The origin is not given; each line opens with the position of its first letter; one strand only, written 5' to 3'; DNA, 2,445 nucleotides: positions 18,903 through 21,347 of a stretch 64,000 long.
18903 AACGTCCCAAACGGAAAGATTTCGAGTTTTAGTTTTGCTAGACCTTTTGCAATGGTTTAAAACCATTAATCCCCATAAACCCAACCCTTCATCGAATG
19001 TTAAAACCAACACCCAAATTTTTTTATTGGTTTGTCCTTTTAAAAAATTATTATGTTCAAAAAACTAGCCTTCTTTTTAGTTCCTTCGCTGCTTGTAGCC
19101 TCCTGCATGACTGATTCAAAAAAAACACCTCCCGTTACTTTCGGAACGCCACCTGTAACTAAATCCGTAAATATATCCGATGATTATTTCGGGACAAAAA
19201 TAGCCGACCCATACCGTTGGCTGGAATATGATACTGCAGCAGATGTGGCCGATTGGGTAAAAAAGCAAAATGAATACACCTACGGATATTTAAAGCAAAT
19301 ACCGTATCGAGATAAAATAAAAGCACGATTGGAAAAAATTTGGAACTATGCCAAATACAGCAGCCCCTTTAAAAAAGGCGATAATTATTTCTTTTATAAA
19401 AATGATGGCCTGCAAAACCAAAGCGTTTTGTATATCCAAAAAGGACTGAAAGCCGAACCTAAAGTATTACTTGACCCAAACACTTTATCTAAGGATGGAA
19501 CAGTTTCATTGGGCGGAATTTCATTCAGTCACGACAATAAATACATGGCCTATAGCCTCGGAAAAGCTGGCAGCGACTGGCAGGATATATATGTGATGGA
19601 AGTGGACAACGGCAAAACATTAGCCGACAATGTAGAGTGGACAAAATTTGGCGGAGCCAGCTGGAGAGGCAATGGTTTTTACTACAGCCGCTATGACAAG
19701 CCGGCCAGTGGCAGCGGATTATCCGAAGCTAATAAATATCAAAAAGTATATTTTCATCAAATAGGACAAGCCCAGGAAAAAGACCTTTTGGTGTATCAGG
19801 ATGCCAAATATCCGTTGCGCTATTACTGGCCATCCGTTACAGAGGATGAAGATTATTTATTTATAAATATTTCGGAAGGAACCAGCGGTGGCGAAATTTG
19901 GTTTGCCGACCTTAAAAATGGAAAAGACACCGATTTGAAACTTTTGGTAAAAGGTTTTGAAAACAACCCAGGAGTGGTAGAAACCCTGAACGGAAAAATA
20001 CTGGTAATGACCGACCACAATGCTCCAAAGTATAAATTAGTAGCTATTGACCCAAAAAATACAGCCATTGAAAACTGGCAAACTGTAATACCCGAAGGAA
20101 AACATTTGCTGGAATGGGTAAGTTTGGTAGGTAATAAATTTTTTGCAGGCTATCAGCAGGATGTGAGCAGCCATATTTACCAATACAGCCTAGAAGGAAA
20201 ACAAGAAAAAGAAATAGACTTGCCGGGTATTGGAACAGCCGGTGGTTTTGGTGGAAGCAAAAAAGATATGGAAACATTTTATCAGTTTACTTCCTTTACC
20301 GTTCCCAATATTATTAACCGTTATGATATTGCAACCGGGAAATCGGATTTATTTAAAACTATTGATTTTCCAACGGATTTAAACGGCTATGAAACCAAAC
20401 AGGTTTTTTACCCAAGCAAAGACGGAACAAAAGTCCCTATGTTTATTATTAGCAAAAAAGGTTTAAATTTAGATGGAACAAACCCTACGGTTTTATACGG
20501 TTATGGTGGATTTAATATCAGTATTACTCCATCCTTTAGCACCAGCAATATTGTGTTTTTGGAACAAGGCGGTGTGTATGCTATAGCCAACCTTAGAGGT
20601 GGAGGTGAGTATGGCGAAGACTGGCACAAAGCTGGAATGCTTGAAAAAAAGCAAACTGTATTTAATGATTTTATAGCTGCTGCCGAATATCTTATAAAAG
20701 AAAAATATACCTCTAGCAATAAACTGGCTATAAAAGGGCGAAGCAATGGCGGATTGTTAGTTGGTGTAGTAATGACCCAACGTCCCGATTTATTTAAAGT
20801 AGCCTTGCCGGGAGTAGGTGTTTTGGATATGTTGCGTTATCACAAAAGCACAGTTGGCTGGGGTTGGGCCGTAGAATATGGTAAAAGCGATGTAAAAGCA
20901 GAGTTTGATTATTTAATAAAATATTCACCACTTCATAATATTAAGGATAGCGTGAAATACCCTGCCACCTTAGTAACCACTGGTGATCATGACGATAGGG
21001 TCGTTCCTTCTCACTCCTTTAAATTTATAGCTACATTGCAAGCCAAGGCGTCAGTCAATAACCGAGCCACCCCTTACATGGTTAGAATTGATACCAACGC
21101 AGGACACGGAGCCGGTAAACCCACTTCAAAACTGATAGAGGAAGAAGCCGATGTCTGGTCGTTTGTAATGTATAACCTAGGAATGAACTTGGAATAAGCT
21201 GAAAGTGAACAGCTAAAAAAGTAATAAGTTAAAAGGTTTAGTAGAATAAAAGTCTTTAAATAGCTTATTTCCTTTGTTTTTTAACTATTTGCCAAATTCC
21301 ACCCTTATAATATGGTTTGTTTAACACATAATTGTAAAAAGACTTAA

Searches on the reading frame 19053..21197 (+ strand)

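Call 34: search_protein_families(library=pfam, proteins=[window:19053-21197:+], max_evalue=0.01)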
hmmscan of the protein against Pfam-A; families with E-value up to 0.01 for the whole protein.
window:19053-21197:+ (714 aa): 2 families
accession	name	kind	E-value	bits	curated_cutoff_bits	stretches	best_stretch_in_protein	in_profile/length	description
PF02897.21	Peptidase_S9_N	-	2.1e-119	399.4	24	1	33-435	1-412/414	Prolyl oligopeptidase, N-terminal beta-propeller domain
PF00326.27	Peptidase_S9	-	2.1e-64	217.3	22.6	1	493-710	1-211/213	Prolyl oligopeptidase family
